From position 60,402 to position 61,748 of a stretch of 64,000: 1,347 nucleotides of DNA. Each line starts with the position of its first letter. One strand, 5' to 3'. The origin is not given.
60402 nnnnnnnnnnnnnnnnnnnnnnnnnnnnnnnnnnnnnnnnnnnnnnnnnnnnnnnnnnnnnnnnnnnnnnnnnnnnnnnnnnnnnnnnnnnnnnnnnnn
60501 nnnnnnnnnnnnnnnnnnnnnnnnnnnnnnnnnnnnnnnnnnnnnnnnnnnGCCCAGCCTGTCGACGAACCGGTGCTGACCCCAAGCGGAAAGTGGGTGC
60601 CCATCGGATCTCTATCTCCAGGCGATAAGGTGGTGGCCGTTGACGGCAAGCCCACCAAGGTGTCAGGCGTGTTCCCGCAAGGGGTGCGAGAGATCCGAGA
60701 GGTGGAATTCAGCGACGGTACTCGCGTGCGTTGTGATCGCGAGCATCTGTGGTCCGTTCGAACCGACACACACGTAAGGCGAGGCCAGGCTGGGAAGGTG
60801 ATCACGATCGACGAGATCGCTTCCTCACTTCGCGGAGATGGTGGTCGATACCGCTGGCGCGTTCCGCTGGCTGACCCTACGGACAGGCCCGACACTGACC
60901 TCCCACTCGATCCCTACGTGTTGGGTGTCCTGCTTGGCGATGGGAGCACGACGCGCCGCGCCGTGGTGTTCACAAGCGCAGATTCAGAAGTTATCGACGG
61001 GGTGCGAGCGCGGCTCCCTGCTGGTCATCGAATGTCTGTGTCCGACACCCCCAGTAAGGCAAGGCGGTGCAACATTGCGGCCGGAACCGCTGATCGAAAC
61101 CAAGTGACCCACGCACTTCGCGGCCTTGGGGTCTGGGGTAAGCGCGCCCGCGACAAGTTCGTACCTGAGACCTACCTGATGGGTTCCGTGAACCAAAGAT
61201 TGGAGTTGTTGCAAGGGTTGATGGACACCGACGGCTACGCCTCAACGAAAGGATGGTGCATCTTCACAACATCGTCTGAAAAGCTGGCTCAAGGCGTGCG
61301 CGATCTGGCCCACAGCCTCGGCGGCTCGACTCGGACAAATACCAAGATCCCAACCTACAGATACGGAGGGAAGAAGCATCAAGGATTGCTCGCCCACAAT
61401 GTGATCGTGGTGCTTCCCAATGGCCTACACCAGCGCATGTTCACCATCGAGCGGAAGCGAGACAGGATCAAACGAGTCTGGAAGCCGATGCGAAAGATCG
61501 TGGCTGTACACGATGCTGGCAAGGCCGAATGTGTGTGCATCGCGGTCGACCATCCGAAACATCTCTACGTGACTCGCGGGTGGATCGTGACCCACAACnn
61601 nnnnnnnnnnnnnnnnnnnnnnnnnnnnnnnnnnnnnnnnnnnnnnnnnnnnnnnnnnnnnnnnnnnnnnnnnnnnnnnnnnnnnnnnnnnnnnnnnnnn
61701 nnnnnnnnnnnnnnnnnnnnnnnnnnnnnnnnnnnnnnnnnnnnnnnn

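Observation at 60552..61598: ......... intein in the Walker A loop of the primase-helicase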

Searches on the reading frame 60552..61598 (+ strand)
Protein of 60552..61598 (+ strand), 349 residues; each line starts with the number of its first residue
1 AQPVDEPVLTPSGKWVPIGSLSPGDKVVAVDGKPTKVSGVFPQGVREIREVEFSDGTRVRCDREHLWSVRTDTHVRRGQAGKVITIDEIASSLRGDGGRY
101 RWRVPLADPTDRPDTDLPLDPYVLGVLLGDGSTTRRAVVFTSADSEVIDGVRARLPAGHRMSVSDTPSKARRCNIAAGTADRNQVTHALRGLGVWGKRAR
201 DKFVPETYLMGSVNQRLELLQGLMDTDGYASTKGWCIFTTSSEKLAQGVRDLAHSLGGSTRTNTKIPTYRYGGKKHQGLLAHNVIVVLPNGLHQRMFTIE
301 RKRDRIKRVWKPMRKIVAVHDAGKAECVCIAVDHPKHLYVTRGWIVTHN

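Call 4: search_protein_families(library=pfam, proteins=[window:60552-61598:+], max_evalue=0.1)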
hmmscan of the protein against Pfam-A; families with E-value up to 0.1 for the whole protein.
window:60552-61598:+ (349 aa): 2 families
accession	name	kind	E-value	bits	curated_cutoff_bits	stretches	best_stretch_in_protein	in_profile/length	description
PF14528.11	LAGLIDADG_3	-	9.3e-10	39.1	22.5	1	215-270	2-57/82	LAGLIDADG-like domain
PF05204.19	Hom_end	-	5.4e-05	23.7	21.1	1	206-276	4-76/110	Homing endonuclease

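Call 6: search_dna_similar(query=window:60552-61598:+, collection=phages, mode=protein, max_rows=30)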
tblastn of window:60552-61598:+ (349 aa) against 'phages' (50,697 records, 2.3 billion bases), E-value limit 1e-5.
Records with a match: 832; places in all: 889; records where one place covers at least 80% of the query: 589.
Best place of each record, by identity: <60% 832.
By first word of the organism name: Mycobacterium 299; Salmonella 175; Vibrio 66; Stx2a-converting 49; Klebsiella 43; Escherichia 29; Pseudomonas 24; Aeromonas 19; Gordonia 15; Enterococcus 14; and 42 more.
By host as written in the record: Mycobacterium smegmatis mc2 155 229; - 114; Salmonella enterica 41; Mycobacterium smegmatis mc#155 34; Klebsiella pneumoniae 32; Salmonella enterica subsp. enterica serovar Enteritidis 28; Salmonella enterica subsp. enterica serovar Typhimurium 27; Salmonella sp. 16; and 156 more.
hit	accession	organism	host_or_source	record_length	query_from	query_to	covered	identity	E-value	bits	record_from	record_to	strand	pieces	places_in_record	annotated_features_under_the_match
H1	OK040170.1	Serratia phage BUCT660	Serratia marcescens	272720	1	349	100%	40.9%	2e-55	201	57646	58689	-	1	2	helicase superfamily 1/2/ATP-binding domain-containing protein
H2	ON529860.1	Brevundimonas phage vB_BpoS-Papperlapapp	Brevundimonas pondensis LVF1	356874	4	349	99%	39.9%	4e-49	182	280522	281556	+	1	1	helicase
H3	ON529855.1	Brevundimonas phage vB_BpoS-Domovoi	Brevundimonas pondensis EIF1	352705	4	349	99%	39.9%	5e-49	182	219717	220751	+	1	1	helicase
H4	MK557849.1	Caudovirales GX15bay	mangrove soil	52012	4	349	99%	39.7%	1e-43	166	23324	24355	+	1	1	PhoH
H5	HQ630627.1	Pseudomonas phage PhiPA3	Pseudomonas aeruginosa strain PAO1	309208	1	349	100%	37.8%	1e-51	189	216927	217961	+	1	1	233: putative SNF2 domain helicase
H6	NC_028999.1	Pseudomonas phage PhiPA3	Pseudomonas aeruginosa strain PAO1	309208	1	349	100%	37.8%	1e-51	189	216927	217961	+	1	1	233: DarB-like antirestriction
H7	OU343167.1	Pseudomonas phage vB_PaeM_phiLBG22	-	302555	1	349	100%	37.7%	1e-52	192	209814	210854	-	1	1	record has no annotation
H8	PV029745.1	Pseudomonas phage phiHQ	Pseudomonas aeruginosa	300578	1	349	100%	37.7%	1e-52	192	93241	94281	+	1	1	hypothetical protein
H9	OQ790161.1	Xanthomonas phage RTH11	Xanthomonas sp.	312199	1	349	100%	37.6%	2e-43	166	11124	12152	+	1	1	putative DNA helicase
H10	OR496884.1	Aeromonas phage AerS_266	Aeromonas salmonicida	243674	1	349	100%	37.2%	5e-53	193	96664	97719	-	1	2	DOD-type homing endonuclease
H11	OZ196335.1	Vibrio phage K412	Seawater and oysters mix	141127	1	349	100%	37.2%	1e-45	172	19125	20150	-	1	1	hypothetical protein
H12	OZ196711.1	Vibrio phage K460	Seawater and oysters mix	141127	1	349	100%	37.2%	1e-45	172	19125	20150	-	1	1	hypothetical protein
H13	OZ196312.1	Vibrio phage K470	Seawater and oysters mix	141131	1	349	100%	37.2%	1e-45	172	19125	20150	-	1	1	hypothetical protein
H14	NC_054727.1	Mycobacterium phage Phrappuccino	Mycobacterium smegmatis mc#155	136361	1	349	100%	37.1%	5e-42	161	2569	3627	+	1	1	2: DarB-like antirestriction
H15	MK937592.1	Mycobacterium phage Phrappuccino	Mycobacterium smegmatis mc#155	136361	1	349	100%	37.1%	5e-42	161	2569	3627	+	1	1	2: terminase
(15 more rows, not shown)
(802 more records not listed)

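Call 7: search_solved_structures(query=window:60552-61598:+, max_evalue=1, show_alignments=3)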
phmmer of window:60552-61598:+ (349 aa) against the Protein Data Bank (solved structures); distinct sequences matched with E-value up to 1: 11.
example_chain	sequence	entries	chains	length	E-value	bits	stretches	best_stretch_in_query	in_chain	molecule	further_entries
6rix_A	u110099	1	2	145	5.7e-12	48.5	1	6-82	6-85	Replicative DNA helicase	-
6bs8_A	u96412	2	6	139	2.1e-11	46.6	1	3-78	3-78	Replicative DNA helicase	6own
6riy_A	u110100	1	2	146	2.7e-11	46.2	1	6-82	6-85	Replicative DNA helicase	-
6riz_A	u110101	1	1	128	1.2e-05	27.7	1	7-72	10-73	gp41-1 intein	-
1dfa_A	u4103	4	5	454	0.005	19.1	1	121-277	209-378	PI-SCEI ENDONUCLEASE | ENDONUCLEASE PI-SCEI | PI-SCEI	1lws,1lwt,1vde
6qaz_A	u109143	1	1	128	0.0051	19.1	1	7-72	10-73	cyanophage-like gp41-1 intein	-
1ef0_A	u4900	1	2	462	0.0052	19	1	121-277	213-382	PI-SCEI ENDONUCLEASE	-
1um2_A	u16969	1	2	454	0.0055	18.9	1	121-277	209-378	ENDONUCLEASE PI-SCEI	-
1jva_A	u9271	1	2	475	0.0062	18.8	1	121-277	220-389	VMA1-DERIVED HOMING ENDONUCLEASE X10SSS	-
9cop_A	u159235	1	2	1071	0.04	16.1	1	122-277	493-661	V-type proton ATPase catalytic subunit A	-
2kl1_A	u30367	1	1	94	0.45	12.7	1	18-63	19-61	YlbL protein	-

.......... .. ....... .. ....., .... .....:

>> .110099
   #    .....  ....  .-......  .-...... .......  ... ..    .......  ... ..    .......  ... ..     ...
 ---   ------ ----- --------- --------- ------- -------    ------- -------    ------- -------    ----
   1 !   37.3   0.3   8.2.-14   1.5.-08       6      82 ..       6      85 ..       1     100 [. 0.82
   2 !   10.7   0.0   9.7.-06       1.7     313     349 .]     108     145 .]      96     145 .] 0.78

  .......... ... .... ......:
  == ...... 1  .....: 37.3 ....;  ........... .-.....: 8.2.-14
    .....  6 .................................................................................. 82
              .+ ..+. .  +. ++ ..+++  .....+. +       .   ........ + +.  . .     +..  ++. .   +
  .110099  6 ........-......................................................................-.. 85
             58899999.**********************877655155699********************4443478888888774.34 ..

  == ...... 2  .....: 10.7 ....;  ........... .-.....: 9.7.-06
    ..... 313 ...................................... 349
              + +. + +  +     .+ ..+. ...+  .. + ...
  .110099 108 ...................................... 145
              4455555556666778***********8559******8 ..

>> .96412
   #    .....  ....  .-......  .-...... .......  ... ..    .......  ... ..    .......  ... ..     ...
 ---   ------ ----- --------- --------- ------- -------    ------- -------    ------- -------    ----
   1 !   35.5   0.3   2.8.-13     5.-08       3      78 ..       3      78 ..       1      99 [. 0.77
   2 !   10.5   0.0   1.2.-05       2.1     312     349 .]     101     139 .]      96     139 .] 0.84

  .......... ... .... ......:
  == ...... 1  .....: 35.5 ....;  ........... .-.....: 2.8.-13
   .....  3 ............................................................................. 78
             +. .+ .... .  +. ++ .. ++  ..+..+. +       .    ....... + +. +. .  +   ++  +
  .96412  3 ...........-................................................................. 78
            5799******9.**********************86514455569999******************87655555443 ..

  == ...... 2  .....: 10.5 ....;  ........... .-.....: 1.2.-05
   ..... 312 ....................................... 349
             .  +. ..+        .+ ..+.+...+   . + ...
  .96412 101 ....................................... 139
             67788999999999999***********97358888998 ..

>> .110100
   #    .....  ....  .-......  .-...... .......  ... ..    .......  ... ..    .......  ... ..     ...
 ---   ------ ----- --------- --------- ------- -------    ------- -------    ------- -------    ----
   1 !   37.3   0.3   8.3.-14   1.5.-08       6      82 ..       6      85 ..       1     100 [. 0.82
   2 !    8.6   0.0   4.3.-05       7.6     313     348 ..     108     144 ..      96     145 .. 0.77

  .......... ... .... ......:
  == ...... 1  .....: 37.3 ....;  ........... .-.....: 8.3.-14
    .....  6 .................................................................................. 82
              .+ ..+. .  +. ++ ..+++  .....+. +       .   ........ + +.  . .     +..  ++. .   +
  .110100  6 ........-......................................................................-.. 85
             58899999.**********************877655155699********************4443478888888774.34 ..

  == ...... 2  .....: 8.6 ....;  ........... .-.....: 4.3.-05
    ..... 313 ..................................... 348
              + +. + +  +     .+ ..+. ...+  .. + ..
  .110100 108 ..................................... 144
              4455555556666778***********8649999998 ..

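Call 18: find_homologous_proteins(query=window:60552-61598:+, max_evalue=0.00001)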
Query window:60552-61598:+ (349 aa): 274 proteins with E <= 0.00001 among 5417 candidates; the best 120 are listed.
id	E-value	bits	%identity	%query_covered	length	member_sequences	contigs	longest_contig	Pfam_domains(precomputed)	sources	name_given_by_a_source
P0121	4.7e-69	251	40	100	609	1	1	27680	PF05204.20,PF14528.12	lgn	-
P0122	2.5e-65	239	42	100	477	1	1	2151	PF14528.12,PF04851.22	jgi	jgi:hypothetical protein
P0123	8.7e-64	234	47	78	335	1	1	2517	-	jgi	jgi:ATP-dependent DNA helicase RecG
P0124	9.4e-64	234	40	100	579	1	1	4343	PF05204.20,PF14528.12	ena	-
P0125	4.2e-61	225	43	100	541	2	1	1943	PF14528.12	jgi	jgi:hypothetical protein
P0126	1.8e-60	223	40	98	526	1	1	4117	PF14528.12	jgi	jgi:hypothetical protein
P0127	2.5e-60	222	40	95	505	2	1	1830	PF14528.12,PF02562.23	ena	-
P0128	3.8e-60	222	38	98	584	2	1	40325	PF14528.12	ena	-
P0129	1.1e-59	220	38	100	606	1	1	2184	PF13604.13,PF13245.13,PF14528.12,PF02562.23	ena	-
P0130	2.2e-59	219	37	100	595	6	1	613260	PF13604.13,PF13245.13,PF14528.12,PF02562.23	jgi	jgi:phosphate starvation-inducible protein PhoH and related proteins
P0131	5.1e-59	218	38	100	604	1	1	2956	PF14528.12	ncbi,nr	ncbi:MAG: hypothetical protein KGL39_57310, partial [Patescibacteria group bacterium]|nr:hypothetica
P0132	1.8e-58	216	38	100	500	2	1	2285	-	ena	-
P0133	3.0e-58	216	38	100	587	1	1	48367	PF14528.12,PF02562.23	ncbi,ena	-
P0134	3.2e-58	216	39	100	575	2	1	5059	PF03796.22,PF14528.12,PF00772.27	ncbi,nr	ncbi:MAG TPA: DnaB-like helicase N-terminal domain-containing protein, partial [Acidimicrobiales bac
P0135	5.9e-58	215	40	100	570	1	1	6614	PF13245.13,PF14528.12,PF02562.23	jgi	jgi:phosphate starvation-inducible PhoH-like protein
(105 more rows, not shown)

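Call 33: predict_structure(alignment_id=A1)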
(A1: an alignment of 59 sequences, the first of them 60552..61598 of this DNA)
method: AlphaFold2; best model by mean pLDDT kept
length: 349 residues; sequences in the alignment: 59
mean_pLDDT: 96.4   pTM: 0.93
mean pLDDT of the five models: 96.4, 96.3, 95.9, 95.9, 95.7
residues with pLDDT >= 90: 333; 70-90: 15; 50-70: 1; < 50: 0
segments of 3 or more residues with pLDDT < 50: none
pLDDT, mean of each block of 10 residues (from residue 1): 98 97 98 98 98 97 97 95 97 89 96 97 98 90 98 97 96 91 92 97 97 98 98 96 98 98 97 97 97 97 95 97 98 98 95
secondary structure, 60 per line:
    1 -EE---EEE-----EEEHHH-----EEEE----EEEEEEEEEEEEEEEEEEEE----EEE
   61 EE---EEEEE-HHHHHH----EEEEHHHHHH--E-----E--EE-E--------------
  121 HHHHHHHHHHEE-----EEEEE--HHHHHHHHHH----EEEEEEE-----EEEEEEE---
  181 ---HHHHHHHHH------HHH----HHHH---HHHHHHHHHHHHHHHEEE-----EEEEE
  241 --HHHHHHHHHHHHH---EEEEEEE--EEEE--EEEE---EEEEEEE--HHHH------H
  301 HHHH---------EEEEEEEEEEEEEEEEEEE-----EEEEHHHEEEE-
elements in order: E7-9 E15-17 E26-29 E34-53 E58-62 E66-70 H72-77 E82-85 H86-91 H121-130 E138-142 H145-154 E159-165 E171-177 H184-192 H206-209 H213-227 E228-230 E236-240 H243-255 E259-265 E268-271 E274-277 E281-287 H290-293 H300-304 E314-332 E338-341 E345-348

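Call 35: fold_search(model_id=the predicted structure, library=pdb)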
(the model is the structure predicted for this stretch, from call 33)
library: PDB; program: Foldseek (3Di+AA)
matches with E <= 10: 773; with E <= 0.001: 46
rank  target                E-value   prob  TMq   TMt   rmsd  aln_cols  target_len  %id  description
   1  1ef0_A                2.1e-18  1.00  0.75  0.63   6.0       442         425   17  CRYSTAL STRUCTURE OF PI-SCEI MINIPRECURSOR (released 2000-06-07)
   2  1vde_A                1.7e-17  1.00  0.77  0.64   4.7       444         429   17  PI-SCEI, A HOMING ENDONUCLEASE WITH PROTEIN SPLICING ACTIVITY (released 1998-04-08)
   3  1vde_B                2.3e-17  1.00  0.77  0.64   4.9       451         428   16  PI-SCEI, A HOMING ENDONUCLEASE WITH PROTEIN SPLICING ACTIVITY (released 1998-04-08)
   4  1lwt_A                8.5e-17  1.00  0.77  0.62   5.7       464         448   17  Crystal structure of the intein homing endonuclease PI-SceI bound to its substrate DNA (Ca2+ free) (released 2002-09-27)
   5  7qsu                  2.6e-16  1.00  0.61  0.59   7.7       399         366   16  Crystal structure of homing endonuclease-associated TliVMA intein (C1A, d333-339) (released 2022-03-30)
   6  1dfa                  4.9e-16  1.00  0.72  0.63   6.6       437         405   16  CRYSTAL STRUCTURE OF PI-SCEI IN C2 SPACE GROUP (released 1999-12-08)
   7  1jva_B                4.9e-16  1.00  0.74  0.61   5.8       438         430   16  CRYSTAL STRUCTURE OF THE VMA1-DERIVED ENDONUCLEASE BEARING THE N AND C EXTEIN PROPEPTIDES (released 2002-08-29)
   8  1um2_B                6.2e-16  1.00  0.70  0.59   9.8       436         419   17  Crystal Structure of the Vma1-Derived Endonuclease with the Ligated Extein Segment (released 2004-09-22)
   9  1lws_A                1.2e-15  1.00  0.73  0.61   5.3       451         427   16  Crystal structure of the intein homing endonuclease PI-SceI bound to its recognition sequence (released 2002-09-27)
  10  1jva_A                4.3e-15  1.00  0.72  0.60   5.3       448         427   16  CRYSTAL STRUCTURE OF THE VMA1-DERIVED ENDONUCLEASE BEARING THE N AND C EXTEIN PROPEPTIDES (released 2002-08-29)
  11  1um2_A                1.8e-14  1.00  0.72  0.61   5.7       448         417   16  Crystal Structure of the Vma1-Derived Endonuclease with the Ligated Extein Segment (released 2004-09-22)
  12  7qss                  4.6e-14  1.00  0.58  0.48  11.3       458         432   16  Crystal structure of homing endonuclease-associated TliVMA intein (C1A) (released 2022-03-30)
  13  1ef0_B                1.1e-13  1.00  0.68  0.61   6.4       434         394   16  CRYSTAL STRUCTURE OF PI-SCEI MINIPRECURSOR (released 2000-06-07)
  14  7qst                  3.4e-13  1.00  0.59  0.57   8.0       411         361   16  Crystal structure of homing endonuclease-associated PhoVMA intein (C1A) (released 2022-03-30)
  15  1dq3                  7.3e-11  1.00  0.66  0.53   5.7       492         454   13  CRYSTAL STRUCTURE OF AN ARCHAEAL INTEIN-ENCODED HOMING ENDONUCLEASE PI-PFUI (released 2000-07-05)
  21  6riy_A                7.4e-06  1.00  0.22  0.56   3.0       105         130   30  Crystal structure of MchDnaB-1 intein (N145AA) (released 2020-05-13)
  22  6riy_B                7.8e-06  1.00  0.21  0.53   3.4       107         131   31  Crystal structure of MchDnaB-1 intein (N145AA) (released 2020-05-13)
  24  6rix_A                9.8e-06  1.00  0.32  0.80   8.7       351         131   14  Crystal structure of MchDnaB-1 intein (released 2020-05-13)
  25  6bs8_C                1.1e-05  1.00  0.21  0.55   2.6        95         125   30  The class 3 DnaB intein from Mycobacterium smegmatis (released 2018-11-21)
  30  6rix_B                1.4e-05  1.00  0.22  0.56   3.1       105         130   30  Crystal structure of MchDnaB-1 intein (released 2020-05-13)
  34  6bs8_B                2.7e-05  1.00  0.30  0.77  15.6       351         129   13  The class 3 DnaB intein from Mycobacterium smegmatis (released 2018-11-21)
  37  6bs8_A                4.3e-05  1.00  0.22  0.56   3.0       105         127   28  The class 3 DnaB intein from Mycobacterium smegmatis (released 2018-11-21)
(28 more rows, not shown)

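Call 51: find_related_loci(query=window:60552-61598:+, collection=viral_contigs, flank=2500)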
Query window:60552-61598:+ (349 aa) in viral_contigs; peptide patterns used: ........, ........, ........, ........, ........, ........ (x = any residue, [..] = any of these).
40 stretches matched a pattern; 15 encode a relative of the query (tblastn E <= 1e-3); 15 distinct loci.
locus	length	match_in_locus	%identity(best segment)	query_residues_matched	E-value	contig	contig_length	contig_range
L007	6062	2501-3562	31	1-349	3e-37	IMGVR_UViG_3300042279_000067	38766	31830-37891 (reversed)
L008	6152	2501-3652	29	1-349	5e-31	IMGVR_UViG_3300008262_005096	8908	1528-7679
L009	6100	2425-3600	30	1-349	3e-31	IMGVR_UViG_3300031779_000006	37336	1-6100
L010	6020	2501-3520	33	4-349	2e-31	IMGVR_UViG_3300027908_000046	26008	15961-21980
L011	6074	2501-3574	32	1-349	2e-30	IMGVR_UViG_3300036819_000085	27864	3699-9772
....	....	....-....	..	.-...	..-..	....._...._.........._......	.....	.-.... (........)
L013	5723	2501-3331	28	2-349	2e-29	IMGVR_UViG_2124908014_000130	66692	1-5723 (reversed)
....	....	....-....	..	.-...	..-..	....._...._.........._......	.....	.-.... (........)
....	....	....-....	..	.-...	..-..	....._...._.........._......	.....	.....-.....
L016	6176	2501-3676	30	1-349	3e-31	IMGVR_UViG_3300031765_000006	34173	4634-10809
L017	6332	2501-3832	32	1-309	1e-25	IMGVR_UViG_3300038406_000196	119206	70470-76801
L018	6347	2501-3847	32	1-349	1e-24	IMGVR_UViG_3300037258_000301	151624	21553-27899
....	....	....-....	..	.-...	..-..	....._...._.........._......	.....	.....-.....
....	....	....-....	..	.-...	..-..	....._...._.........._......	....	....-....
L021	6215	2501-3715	29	1-349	6e-31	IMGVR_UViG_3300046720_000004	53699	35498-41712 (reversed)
